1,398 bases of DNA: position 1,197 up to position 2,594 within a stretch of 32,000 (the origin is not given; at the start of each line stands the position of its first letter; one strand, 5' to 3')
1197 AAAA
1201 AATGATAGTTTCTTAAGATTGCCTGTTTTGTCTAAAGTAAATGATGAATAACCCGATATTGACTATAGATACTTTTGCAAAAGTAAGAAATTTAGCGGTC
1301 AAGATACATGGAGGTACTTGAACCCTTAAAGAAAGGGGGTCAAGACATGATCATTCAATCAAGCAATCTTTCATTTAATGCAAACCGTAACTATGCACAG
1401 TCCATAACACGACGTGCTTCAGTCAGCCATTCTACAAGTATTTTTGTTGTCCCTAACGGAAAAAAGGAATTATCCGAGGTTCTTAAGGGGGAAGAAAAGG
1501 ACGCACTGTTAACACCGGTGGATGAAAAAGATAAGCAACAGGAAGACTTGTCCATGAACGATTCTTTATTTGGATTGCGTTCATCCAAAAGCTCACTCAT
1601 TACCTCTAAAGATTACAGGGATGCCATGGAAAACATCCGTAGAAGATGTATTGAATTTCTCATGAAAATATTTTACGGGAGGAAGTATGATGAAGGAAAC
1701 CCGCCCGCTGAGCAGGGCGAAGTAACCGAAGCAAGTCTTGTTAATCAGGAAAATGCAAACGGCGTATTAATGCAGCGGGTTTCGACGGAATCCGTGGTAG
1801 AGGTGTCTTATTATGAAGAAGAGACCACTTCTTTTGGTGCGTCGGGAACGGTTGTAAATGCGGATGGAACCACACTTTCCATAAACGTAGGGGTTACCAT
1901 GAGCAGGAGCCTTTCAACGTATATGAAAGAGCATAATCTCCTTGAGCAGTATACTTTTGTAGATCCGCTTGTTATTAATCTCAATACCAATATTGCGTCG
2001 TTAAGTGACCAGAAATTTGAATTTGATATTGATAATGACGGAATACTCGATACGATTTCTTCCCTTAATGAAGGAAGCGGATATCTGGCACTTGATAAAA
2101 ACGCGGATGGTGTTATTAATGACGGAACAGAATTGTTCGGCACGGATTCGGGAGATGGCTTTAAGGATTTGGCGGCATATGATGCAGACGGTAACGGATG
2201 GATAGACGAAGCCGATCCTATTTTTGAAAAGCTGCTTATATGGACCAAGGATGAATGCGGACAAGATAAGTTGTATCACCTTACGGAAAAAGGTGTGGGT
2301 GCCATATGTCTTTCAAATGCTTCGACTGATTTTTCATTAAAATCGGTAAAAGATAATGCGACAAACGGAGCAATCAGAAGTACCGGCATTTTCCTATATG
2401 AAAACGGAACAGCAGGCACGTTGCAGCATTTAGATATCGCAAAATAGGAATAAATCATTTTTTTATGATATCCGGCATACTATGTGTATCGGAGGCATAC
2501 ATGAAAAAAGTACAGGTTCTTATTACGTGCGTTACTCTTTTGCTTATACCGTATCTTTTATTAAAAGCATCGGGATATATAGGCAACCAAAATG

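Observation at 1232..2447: Orphan sigma-D (sigma-28)-type promoter and CsrA-like leader drive an unknown protein with a flagellin-like N-terminus and Ca-binding loops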

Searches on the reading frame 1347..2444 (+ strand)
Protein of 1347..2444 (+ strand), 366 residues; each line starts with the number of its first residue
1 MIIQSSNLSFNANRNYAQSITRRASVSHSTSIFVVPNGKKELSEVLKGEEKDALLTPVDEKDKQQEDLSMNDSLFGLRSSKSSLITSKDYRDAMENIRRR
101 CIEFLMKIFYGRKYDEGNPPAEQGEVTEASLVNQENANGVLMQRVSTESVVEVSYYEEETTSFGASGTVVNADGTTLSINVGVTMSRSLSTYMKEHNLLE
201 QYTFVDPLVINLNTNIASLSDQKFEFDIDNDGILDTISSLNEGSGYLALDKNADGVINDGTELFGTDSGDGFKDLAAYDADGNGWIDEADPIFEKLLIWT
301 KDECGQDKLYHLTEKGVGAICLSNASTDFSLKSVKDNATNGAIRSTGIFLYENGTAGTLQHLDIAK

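Call 6: search_protein_families(library=pfam, proteins=[window:1347-2444:+], max_evalue=1)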
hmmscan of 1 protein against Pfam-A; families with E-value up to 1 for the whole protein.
window:1347-2444:+ (366 aa): 3 families
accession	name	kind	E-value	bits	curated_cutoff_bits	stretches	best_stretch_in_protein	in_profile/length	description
PF20615.3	DUF6802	-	0.0051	17.2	27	1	222-258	30-66/102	Family of unknown function (DUF6802)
PF13517.12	FG-GAP_3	-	0.0097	16.9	26.9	1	227-287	1-58/61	FG-GAP-like repeat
PF13405.12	EF-hand_6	-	0.88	9.9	25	0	277-289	8-20/30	EF-hand domain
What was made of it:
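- On RTX clip-and-link exoproteins (FrpC/ApxIVA class): The protein is 366 aa. No RTX-repeat family matches in Pfam (call 6).
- On Flagellin (Flagellin_N / Flagellin_C): No flagellin family matches at E up to 1 (call 6).
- Closest known: Flagellin genes under SigD/sigma-28 and the FliW-CsrA checkpoint. Different: There are no Flagellin_N or Flagellin_C domains (call 6).
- The likeness to flagellin is limited to 16 residues and Flagellin_N does not match (call 6).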

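Call 7: search_protein_families(library=ncbifam, proteins=[window:1347-2444:+], max_evalue=1)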
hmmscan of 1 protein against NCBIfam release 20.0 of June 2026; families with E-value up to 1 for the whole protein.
window:1347-2444:+ (366 aa): 0 families
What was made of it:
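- Tried and rejected: Local Pfam and NCBIfam scans of the protein gave nothing significant (calls 6, 7).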

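Call 8: find_homologous_proteins(query=window:1347-2444:+)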
Query window:1347-2444:+ (366 aa): 5858 proteins with E <= 0.001 among 8000 candidates; the best 120 are listed.
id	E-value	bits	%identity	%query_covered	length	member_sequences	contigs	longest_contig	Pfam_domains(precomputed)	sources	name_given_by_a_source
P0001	2.3e-235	798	100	100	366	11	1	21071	PF26745.1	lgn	-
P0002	6.4e-108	379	51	100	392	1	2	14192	PF26745.1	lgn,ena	-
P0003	6.1e-107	376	51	99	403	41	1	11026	PF26745.1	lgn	-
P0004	3.0e-106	373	52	100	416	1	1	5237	PF26745.1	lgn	-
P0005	1.3e-102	361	49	100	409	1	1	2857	PF26745.1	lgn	-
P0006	3.5e-98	347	48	100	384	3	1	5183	PF26745.1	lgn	-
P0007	9.6e-98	345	50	100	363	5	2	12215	PF26745.1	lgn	-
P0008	1.7e-97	345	48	100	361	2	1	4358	PF26745.1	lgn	-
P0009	1.6e-96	341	50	100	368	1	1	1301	PF26745.1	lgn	-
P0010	1.1e-94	335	50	100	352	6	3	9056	PF26745.1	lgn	-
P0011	2.2e-94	334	48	100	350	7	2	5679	PF26745.1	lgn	-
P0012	3.8e-94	334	48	99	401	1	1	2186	PF26745.1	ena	-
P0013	4.1e-94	333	49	99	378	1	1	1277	PF26745.1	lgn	-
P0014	6.8e-94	333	50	100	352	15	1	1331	PF26745.1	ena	-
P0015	8.5e-94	332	49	99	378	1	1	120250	PF26745.1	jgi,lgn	-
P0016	9.7e-94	332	48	99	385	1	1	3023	PF26745.1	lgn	-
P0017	1.1e-93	332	48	99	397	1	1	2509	PF26745.1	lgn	-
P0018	1.2e-93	332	48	99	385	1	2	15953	PF26745.1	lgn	-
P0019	2.0e-93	331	48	99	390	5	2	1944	PF26745.1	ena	-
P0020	3.4e-93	330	50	100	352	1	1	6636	PF26745.1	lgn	-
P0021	4.0e-93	330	48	99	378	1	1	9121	PF26745.1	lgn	-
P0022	4.7e-93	330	49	100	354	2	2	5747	PF26745.1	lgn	-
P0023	5.3e-93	330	47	99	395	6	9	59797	PF26745.1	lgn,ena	-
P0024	7.9e-93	329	48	100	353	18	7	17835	PF26745.1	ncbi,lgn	-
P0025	1.2e-92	329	48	100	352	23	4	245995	PF26745.1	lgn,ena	-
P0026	1.3e-92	329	56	79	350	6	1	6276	PF26745.1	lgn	-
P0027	1.3e-92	329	56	78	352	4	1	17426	PF26745.1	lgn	-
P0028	2.6e-92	328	46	100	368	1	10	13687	PF26745.1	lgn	-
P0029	2.8e-92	327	50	100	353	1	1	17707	PF26745.1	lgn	-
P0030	4.8e-92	327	56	78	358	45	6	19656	PF26745.1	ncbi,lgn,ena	-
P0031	5.3e-92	327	49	100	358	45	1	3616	PF26745.1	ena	-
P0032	5.5e-92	326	48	100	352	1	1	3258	PF26745.1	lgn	-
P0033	6.5e-92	326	48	100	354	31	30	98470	PF26745.1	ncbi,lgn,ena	-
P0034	8.4e-92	326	55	79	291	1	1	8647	PF26745.1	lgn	-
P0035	1.4e-91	325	48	99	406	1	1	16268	PF26745.1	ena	-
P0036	2.0e-91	325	47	100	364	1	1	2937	PF26745.1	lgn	-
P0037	3.5e-91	324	47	100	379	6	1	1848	PF26745.1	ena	-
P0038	4.3e-91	324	56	77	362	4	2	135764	PF26745.1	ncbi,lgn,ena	-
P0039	4.5e-91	323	49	100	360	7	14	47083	PF26745.1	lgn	-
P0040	1.5e-90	322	47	99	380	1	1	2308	PF26745.1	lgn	-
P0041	2.5e-90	321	49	100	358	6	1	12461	PF26745.1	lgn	-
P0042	2.7e-90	321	50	89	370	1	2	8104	PF26745.1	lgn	-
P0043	6.3e-90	320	46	100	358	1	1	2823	PF26745.1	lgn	-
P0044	6.4e-90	320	49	100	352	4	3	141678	PF26745.1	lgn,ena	-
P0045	6.4e-90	320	48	100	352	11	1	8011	PF26745.1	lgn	-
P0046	7.4e-90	319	50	89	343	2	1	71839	PF26745.1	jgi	jgi:hypothetical protein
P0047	7.6e-90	319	47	99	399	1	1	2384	PF26745.1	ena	-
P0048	9.2e-90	319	48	99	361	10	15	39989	PF26745.1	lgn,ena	-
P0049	1.0e-89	319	47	100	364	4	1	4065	PF26745.1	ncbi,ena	-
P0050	1.2e-89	319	54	81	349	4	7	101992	PF26745.1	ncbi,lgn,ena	-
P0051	1.2e-89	319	47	100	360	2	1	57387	PF26745.1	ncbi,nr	ncbi:MAG: hypothetical protein PHP50_02100 [Lachnospiraceae bacterium]|nr:hypothetical protein [Lach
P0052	1.2e-89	319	46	99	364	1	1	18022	PF26745.1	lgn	-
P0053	1.4e-89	319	46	99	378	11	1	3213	PF26745.1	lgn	-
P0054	1.8e-89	318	46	100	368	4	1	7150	PF26745.1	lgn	-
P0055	2.0e-89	318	46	100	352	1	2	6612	PF26745.1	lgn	-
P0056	2.4e-89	318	48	100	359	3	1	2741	PF26745.1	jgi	jgi:hypothetical protein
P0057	2.5e-89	318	47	99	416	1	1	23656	PF26745.1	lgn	-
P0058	2.7e-89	318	50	90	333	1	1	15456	PF26745.1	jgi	-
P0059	2.8e-89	318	55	78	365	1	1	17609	PF26745.1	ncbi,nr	ncbi:MAG: hypothetical protein IJ711_01065 [Lachnospiraceae bacterium]|nr:hypothetical protein [Lach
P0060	3.0e-89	317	48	99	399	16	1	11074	PF26745.1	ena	-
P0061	3.0e-89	317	48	96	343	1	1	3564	PF26745.1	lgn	-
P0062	3.0e-89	317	55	78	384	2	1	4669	PF26745.1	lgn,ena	-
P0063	4.2e-89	317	46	100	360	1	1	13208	PF26745.1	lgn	-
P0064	4.5e-89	317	55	79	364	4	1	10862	PF26745.1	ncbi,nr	ncbi:MAG: hypothetical protein NC412_14115 [Roseburia sp.]|nr:hypothetical protein [Roseburia sp.] M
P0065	4.7e-89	317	48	95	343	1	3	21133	PF26745.1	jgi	jgi:hypothetical protein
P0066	4.8e-89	317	46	100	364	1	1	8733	PF26745.1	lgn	-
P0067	6.0e-89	317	47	100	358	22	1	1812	PF26745.1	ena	-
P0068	8.4e-89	316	56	77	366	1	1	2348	PF26745.1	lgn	-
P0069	1.3e-88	315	47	100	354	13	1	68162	PF26745.1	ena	-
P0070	1.6e-88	315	55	77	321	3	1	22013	PF26745.1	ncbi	-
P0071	1.9e-88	315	52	79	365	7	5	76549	PF26745.1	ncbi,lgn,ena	-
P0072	2.1e-88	315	49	99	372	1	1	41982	PF26745.1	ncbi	-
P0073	2.4e-88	315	44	100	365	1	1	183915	PF26745.1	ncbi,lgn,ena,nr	ncbi:MAG: hypothetical protein HDR01_00235 [Lachnospiraceae bacterium]|nr:hypothetical protein [Lach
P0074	2.6e-88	314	46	99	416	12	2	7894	PF26745.1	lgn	-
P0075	2.7e-88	314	46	99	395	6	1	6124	PF26745.1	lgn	-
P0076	3.0e-88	314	46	99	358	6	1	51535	PF26745.1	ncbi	-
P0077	3.5e-88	314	47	99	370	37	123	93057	PF26745.1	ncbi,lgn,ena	-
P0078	4.9e-88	314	54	83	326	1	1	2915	PF26745.1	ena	-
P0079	5.0e-88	313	46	100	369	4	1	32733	PF26745.1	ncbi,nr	ncbi:MAG: hypothetical protein IJ485_00835 [Lachnospiraceae bacterium]|nr:hypothetical protein [Lach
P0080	9.5e-88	313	47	100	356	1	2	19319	PF26745.1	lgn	-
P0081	1.2e-87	312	47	98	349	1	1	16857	PF26745.1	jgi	-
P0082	1.3e-87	312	49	100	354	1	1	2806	PF26745.1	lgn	-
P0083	1.6e-87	312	52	80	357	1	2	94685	PF26745.1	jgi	-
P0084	1.7e-87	312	48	96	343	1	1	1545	PF26745.1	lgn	-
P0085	1.9e-87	312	47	100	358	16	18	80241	PF26745.1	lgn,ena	-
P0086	2.2e-87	311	48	100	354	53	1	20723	PF26745.1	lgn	-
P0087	2.2e-87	311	49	100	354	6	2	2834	PF26745.1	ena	-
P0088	2.6e-87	311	48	100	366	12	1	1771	PF26745.1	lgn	-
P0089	2.6e-87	311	49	100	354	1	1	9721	PF26745.1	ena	-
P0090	2.7e-87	311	46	100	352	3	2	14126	PF26745.1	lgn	-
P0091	2.9e-87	311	48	100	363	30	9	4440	PF26745.1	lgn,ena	-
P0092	3.1e-87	311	45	100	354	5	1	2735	PF26745.1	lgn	-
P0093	3.1e-87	311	44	99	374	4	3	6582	PF26745.1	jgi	-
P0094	3.4e-87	311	47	100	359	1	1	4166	PF26745.1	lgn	-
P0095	3.8e-87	311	52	79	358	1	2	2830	PF26745.1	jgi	jgi:hypothetical protein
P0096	3.9e-87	311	45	100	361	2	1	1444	PF26745.1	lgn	-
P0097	4.2e-87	310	46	100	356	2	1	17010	PF26745.1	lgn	-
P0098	4.6e-87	310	54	83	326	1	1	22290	PF26745.1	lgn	-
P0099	6.0e-87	310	48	100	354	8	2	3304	PF26745.1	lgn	-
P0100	7.3e-87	310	46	100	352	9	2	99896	PF26745.1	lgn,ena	-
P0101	8.0e-87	310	52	77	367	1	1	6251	PF26745.1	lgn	-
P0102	8.4e-87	309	46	100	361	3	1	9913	PF26745.1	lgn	-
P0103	8.6e-87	309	45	100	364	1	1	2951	PF26745.1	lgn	-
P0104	9.1e-87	309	47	100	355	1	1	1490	PF26745.1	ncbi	-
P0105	9.7e-87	309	45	100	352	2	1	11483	PF26745.1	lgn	-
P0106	1.0e-86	309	47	100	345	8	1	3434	PF26745.1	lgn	-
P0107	1.0e-86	309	51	81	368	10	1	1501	PF26745.1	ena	-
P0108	1.1e-86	309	45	100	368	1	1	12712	PF26745.1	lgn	-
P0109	1.1e-86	309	53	75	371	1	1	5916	PF26745.1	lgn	-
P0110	1.1e-86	309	47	100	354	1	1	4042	PF26745.1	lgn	-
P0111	1.2e-86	309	54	80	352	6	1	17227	PF26745.1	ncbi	-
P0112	1.2e-86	309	47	100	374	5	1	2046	PF26745.1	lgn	-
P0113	1.2e-86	309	48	100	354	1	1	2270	PF26745.1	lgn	-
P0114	1.3e-86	309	49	100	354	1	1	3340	PF26745.1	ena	-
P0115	1.4e-86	309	48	99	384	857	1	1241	PF26745.1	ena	-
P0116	1.4e-86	309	52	78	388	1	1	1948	PF26745.1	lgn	-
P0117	1.4e-86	309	49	100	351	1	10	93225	PF26745.1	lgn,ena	-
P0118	1.5e-86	309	46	100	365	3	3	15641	PF26745.1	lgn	-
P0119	1.6e-86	309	44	100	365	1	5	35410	PF26745.1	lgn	-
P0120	1.7e-86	308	48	100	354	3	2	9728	PF26745.1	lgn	-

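Call 9: search_solved_structures(query=window:1347-2444:+, max_evalue=10)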
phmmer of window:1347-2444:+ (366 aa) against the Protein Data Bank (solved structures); distinct sequences matched with E-value up to 10: 5.
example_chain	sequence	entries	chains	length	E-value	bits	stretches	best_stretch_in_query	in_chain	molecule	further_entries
6sjw_A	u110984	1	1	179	1.6e-07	33.9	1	225-362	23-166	Iron-regulated protein FrpC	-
6sjx_A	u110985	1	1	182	3.5e-07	32.8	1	225-362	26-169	Iron-regulated protein FrpC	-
8x3a_A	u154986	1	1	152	0.01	18.1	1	268-310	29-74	Serine protease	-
8x39_A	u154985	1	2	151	0.011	18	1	268-310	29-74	Serine protease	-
6mi5_X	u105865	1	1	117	0.47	12.6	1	225-290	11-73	Lanmodulin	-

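Call 16: find_related_loci(query=A1, collection=genome_contigs, flank=6000)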
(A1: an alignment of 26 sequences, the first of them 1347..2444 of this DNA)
Query A1 (366 aa) in genome_contigs; peptide patterns used: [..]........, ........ (x = any residue, [..] = any of these).
600 stretches matched a pattern (row limit reached: there are more); 590 encode a relative of the query (tblastn E <= 1e-3); the best 80 are kept; 80 distinct loci.
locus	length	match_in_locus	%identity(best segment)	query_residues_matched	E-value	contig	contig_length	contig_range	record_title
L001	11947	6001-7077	47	1-366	7e-99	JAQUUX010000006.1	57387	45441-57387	MAG: Lachnospiraceae bacterium isolate STD2_153 NODE_1842_length_57387_cov_10.706497_Sandtown_D2, whole genome shotgun s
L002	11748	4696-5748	48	3-365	3e-97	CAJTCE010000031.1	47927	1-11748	Lachnospiraceae bacterium isolate A65_57.ET.DSS genome assembly, contig: MGBC000076.31, whole genome shotgun sequence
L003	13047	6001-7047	48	1-365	8e-97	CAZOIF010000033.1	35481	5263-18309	MAG TPA_asm: uncultured Eubacterium sp. isolate SRP199465_co1_332 genome assembly, contig: NODE_2705_length_35481_cov_20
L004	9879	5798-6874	49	1-366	7e-97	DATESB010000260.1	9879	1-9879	MAG TPA_asm: Lachnospiraceae bacterium isolate SMAG_U9090 k141_606053, whole genome shotgun sequence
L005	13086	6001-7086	47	1-366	5e-95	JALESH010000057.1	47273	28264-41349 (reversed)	MAG: Lachnospiraceae bacterium isolate SUG290 k141_6186766, whole genome shotgun sequence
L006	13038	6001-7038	48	3-365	3e-95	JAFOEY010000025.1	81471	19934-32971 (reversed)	MAG: Lachnospiraceae bacterium isolate RGIG406 Dairy_cattle_Colon-5__c375, whole genome shotgun sequence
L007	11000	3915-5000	46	3-366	2e-94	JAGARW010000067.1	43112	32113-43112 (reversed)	MAG: Lachnospiraceae bacterium isolate RGIG8717 Water_deer_Colon-4__c141896, whole genome shotgun sequence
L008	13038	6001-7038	47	3-365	2e-93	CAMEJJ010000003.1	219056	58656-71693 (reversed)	MAG: uncultured Lachnospiraceae bacterium isolate SRR11489746_bin.3_metaWRAP_v1.3_MAG genome assembly, contig: ERZ114667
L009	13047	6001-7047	47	1-365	3e-93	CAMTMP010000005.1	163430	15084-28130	MAG TPA_asm: uncultured bacterium isolate SRR12464005_bin.20_metawrap_v1.3_MAG genome assembly, contig: NODE.21_length_1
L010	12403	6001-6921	51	70-365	6e-93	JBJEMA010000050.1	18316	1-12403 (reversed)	MAG: Lachnospiraceae bacterium isolate EHIM01_bin.010 NODE_262_length_18316_cov_13.495318, whole genome shotgun sequence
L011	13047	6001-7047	47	1-365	4e-93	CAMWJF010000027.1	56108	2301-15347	MAG TPA_asm: uncultured Lachnospiraceae bacterium isolate SRR14411258_bin.9_metawrap_v1.3_MAG genome assembly, contig: N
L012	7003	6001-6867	53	78-366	5e-93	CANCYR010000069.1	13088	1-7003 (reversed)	MAG TPA_asm: uncultured Lachnospiraceae bacterium isolate ERR6760081_bin.41_metawrap_v1.3_MAG genome assembly, contig: E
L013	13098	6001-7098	47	1-366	2e-92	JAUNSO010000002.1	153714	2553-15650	MAG: bacterium isolate S4R_St_43 NODE_24_length_153714_cov_24.643965, whole genome shotgun sequence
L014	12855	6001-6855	52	83-366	2e-92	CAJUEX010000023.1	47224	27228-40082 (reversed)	MAG TPA_asm: uncultured Lachnospiraceae bacterium isolate MGBC129207 genome assembly, contig: MGBC129207.23, whole genom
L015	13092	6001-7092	46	1-365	3e-92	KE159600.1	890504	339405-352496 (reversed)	Lachnospiraceae bacterium 28-4 genomic scaffold acPFn-supercont1.3, whole genome shotgun sequence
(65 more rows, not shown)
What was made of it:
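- On RTX clip-and-link exoproteins (FrpC/ApxIVA class): The relatives are Lachnospiraceae (calls 8, 16).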

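Call 21: search_solved_structures(query=A1, max_evalue=1, show_alignments=2)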
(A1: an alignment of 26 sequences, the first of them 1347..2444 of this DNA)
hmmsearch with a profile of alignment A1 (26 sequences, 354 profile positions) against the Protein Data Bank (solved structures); distinct sequences matched with E-value up to 1: 10.
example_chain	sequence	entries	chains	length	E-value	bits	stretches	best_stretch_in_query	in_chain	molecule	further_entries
6sjw_A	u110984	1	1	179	2.7e-08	36.5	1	195-328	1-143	Iron-regulated protein FrpC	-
6sjx_A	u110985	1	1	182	7.9e-08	35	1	194-328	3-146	Iron-regulated protein FrpC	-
8fns_A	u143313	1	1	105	0.011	18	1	213-277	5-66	EF-hand domain-containing protein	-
6mi5_X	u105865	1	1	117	0.022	17.1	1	213-277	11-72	Lanmodulin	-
2lvi_A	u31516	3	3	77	0.23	13.7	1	237-278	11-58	Polcalcin Phl p 7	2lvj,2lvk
1k9u_A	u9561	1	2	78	0.24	13.6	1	237-278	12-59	Polcalcin Phl p 7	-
1yxr_A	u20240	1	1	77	0.51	12.6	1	44-97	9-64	vacuolar protein sorting factor 4A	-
2jq9_A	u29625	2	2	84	0.57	12.4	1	44-97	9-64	Vacuolar protein sorting-associating protein 4A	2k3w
5otj_D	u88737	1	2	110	0.59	12.4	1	237-278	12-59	Polcalcin Phl p 7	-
3ong_A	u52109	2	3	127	0.96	11.7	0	205-252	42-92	Ubiquitin-activating enzyme E1-like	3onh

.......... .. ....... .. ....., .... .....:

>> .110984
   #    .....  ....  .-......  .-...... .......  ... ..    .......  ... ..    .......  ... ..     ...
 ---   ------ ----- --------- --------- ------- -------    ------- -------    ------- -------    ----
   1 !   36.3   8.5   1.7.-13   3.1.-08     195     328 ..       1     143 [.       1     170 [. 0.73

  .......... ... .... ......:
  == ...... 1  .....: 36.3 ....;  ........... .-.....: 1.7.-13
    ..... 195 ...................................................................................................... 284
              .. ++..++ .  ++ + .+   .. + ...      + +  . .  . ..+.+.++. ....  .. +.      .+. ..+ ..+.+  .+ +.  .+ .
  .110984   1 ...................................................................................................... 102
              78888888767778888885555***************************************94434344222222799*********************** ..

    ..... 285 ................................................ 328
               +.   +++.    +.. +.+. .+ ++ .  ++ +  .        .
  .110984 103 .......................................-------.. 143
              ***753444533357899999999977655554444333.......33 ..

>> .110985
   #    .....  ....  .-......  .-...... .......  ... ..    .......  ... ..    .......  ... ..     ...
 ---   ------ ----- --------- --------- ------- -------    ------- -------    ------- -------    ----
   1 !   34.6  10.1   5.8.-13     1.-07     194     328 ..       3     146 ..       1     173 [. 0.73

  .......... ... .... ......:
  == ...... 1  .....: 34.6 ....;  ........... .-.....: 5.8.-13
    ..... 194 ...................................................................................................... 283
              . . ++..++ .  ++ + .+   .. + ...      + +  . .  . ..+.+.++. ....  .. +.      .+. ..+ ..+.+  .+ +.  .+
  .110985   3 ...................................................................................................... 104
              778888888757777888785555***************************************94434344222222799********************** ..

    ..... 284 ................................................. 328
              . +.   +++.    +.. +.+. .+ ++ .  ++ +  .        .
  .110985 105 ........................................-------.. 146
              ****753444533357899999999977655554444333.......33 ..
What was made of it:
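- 1962..1967 (+): Asp206-Pro207 (GAT CCG), the predicted autocatalytic scissile bond. It aligns in register with FrpC D414-P415 (6sjx '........', 6sjw starts 'PLALDLD'; call 21).
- On FrpC-type self-processing module (SPM, PF26745): D478 aligns with T266 and W451 has no counterpart (call 21).
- FrpC residues D478 and W451 are not conserved (call 21).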

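Call 24: find_encoding_contigs(protein=P0025, flank=10000, max_places=2)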
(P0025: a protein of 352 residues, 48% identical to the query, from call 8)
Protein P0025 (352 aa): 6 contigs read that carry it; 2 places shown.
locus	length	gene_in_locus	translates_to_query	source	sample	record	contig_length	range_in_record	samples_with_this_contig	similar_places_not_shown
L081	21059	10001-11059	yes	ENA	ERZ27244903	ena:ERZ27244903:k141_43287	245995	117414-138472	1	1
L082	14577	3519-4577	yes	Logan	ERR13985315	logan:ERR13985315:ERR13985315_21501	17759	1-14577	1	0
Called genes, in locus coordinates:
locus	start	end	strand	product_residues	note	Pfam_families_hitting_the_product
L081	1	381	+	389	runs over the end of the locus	PF12704:MacB_PCD (weak), PF02687:FtsX (weak)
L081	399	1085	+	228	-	PF00005:ABC_tran, PF13175:AAA_15 (faint), PF13304:AAA_21 (faint), PF02463:SMC_N (weak)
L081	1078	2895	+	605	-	PF02687:FtsX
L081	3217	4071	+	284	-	-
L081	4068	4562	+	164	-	PF13702:Lysozyme_like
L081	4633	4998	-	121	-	PF13560:HTH_31 (weak), PF18430:DBD_HTH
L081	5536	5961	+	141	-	PF04545:Sigma70_r4 (faint), PF08281:Sigma70_r4_2 (weak)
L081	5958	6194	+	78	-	PF12645:HTH_16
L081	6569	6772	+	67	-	PF09035:Tn916-Xis, PF12728:HTH_17 (faint)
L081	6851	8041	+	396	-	PF02920:Integrase_DNA, PF02899:Phage_int_SAM_1 (faint), PF13102:Phage_int_SAM_5 (weak), PF00589:Phage_integrase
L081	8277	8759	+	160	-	PF04542:Sigma70_r2, PF08281:Sigma70_r4_2, PF04545:Sigma70_r4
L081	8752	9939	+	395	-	-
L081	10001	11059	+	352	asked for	PF26745:SPM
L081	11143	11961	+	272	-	PF08486:SpoIID (weak)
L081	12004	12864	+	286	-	PF01551:Peptidase_M23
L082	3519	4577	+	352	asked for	PF26745:SPM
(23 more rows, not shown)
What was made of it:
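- On FrpC-type self-processing module (SPM, PF26745): phmmer against 6sjw E=1.6e-7 (call 9); family profile E=2.7e-8 (call 21); precomputed Pfam PF26745:SPM on all full-length relatives listed (calls 8, 24)
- Pfam SPM (calls 8, 24).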
